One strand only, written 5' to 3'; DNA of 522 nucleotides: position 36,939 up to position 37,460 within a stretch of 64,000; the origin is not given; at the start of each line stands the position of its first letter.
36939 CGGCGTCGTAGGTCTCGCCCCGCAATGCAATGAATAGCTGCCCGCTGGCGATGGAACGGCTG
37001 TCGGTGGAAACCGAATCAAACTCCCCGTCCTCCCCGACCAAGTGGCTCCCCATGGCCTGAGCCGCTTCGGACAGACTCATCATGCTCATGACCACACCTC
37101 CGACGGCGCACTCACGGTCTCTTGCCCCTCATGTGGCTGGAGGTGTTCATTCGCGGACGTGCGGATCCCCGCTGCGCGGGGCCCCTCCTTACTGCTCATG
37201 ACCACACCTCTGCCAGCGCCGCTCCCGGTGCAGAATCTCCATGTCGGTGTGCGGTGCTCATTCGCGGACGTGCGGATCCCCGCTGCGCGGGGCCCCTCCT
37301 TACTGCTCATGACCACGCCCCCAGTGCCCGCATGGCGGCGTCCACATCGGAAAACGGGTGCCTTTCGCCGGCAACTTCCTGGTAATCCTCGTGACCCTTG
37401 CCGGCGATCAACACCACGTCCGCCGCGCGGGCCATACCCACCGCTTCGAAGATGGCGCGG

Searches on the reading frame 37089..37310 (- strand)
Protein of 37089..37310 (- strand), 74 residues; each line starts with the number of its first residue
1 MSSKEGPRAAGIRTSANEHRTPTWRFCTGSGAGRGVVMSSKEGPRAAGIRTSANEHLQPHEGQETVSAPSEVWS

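Call 46: find_homologous_proteins(query=A3, max_evalue=10)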
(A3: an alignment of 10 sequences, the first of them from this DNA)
Query A3 (10 sequences) (74 aa, profile of the alignment): 8 proteins with E <= 10 among 1853 candidates.
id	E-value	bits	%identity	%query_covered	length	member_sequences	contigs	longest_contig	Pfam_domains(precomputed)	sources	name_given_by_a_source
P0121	4.1e-25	105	54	72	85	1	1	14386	-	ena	-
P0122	3.5e-24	102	45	80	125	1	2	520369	-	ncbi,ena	-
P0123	1.2e-16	78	66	100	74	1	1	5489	-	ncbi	-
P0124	6.1e-10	57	63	73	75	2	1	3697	-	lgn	-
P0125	5.0e-5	41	76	28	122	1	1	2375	-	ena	-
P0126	6.6e-4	37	82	23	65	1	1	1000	PF02410.22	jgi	jgi:ribosome-associated protein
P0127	1.1e-1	30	38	100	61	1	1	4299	-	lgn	-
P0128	6.8e+0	25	75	27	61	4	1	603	-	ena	-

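Call 48: find_encoding_contigs(protein=P0122, flank=10000, max_places=2)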
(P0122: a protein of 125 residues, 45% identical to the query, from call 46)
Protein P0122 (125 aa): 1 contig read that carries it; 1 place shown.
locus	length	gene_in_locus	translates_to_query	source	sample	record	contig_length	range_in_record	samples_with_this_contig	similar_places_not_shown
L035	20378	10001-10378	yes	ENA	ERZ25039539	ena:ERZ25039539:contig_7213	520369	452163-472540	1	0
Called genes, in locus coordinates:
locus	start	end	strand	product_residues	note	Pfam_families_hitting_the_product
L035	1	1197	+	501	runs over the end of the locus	PF13435:Cytochrome_C554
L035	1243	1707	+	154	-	PF13501:SoxY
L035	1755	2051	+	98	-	PF08770:SoxZ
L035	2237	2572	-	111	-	-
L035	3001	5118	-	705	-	PF04773:FecR, PF24421:Ig_J (faint)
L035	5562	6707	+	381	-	PF03976:PPK2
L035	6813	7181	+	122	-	-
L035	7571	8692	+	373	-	PF05222:AlaDh_PNT_N, PF01262:AlaDh_PNT_C, PF02826:2-Hacid_dh_C (weak), PF07992:Pyr_redox_2 (weak), PF00070:Pyr_redox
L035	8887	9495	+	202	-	PF02508:Rnf-Nqr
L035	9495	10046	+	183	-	PF04060:FeS, PF00037:Fer4, PF12797:Fer4_2 (weak), PF12837:Fer4_6 (weak), PF13237:Fer4_10 (weak), PF14697:Fer4_21, PF12838:Fer4_7 (weak)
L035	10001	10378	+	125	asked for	-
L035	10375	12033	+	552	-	PF13375:RnfC_N, PF01512:Complex1_51K, PF10531:SLBB (weak), PF13534:Fer4_17 (faint), PF12838:Fer4_7, PF13183:Fer4_8 (weak), PF13187:Fer4_9 (weak), PF13237:Fer4_10 (weak), +1 more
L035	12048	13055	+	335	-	PF03116:NQR2_RnfD_RnfE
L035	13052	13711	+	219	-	PF04205:FMN_bind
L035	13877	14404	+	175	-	PF02508:Rnf-Nqr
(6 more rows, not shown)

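Call 49: find_encoding_contigs(protein=P0121, flank=10000, max_places=2)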
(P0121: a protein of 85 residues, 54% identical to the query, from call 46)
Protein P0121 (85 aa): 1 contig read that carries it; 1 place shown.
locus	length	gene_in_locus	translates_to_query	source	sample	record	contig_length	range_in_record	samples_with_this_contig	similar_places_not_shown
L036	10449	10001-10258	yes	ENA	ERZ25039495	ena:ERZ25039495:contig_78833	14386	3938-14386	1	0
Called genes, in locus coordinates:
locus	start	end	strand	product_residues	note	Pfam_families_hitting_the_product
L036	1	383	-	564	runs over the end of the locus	PF00133:tRNA-synt_1, PF09334:tRNA-synt_1g, PF13603:tRNA-synt_1_2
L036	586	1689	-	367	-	PF02607:B12-binding_2, PF02310:B12-binding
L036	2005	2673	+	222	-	PF00535:Glycos_transf_2, PF13641:Glyco_tranf_2_3 (weak), PF10111:Glyco_tranf_2_2 (weak)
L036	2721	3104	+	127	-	PF02566:OsmC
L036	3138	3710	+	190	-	PF14512:TM1586_NiRdase (faint), PF00881:Nitroreductase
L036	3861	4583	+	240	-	-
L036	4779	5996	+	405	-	PF00579:tRNA-synt_1b, PF22421:SYY_C-terminal (weak), PF01479:S4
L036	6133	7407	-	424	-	PF01743:PolyA_pol, PF12627:PolyA_pol_RNAbd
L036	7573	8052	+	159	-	PF04608:PgpA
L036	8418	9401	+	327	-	PF00994:MoCF_biosynth, PF18146:CinA_KH, PF02464:CinA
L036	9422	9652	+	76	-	PF02464:CinA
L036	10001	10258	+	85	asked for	-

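Call 50: find_encoding_contigs(protein=P0123, flank=10000, max_places=2)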
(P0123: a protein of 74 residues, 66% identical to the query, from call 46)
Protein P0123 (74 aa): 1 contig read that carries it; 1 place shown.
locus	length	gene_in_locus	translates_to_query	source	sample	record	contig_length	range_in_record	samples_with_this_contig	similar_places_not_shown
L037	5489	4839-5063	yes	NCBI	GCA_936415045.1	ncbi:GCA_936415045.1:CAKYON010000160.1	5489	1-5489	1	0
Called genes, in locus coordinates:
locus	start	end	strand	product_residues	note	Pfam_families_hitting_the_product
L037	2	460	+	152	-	?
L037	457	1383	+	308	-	PF01795:Methyltransf_5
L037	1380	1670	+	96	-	PF04999:FtsL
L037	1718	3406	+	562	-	PF03717:PBP_dimer, PF21922:PBP_dimer_2 (faint), PF00905:Transpeptidase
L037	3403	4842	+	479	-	PF08245:Mur_ligase_M, PF02875:Mur_ligase_C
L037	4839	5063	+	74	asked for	-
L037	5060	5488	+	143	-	?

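Call 51: find_encoding_contigs(protein=P0124, flank=10000, max_places=2)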
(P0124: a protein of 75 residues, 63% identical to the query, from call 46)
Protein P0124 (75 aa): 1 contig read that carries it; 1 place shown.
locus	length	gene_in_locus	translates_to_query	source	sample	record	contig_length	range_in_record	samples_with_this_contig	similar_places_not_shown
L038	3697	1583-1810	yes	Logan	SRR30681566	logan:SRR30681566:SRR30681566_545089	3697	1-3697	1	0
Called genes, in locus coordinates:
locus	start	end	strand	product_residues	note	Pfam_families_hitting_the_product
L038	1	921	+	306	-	?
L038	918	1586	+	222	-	-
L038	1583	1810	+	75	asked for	-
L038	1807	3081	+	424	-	PF00037:Fer4 (faint), PF12838:Fer4_7, PF13183:Fer4_8, PF13534:Fer4_17, PF02754:CCG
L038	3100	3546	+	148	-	-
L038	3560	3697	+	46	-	?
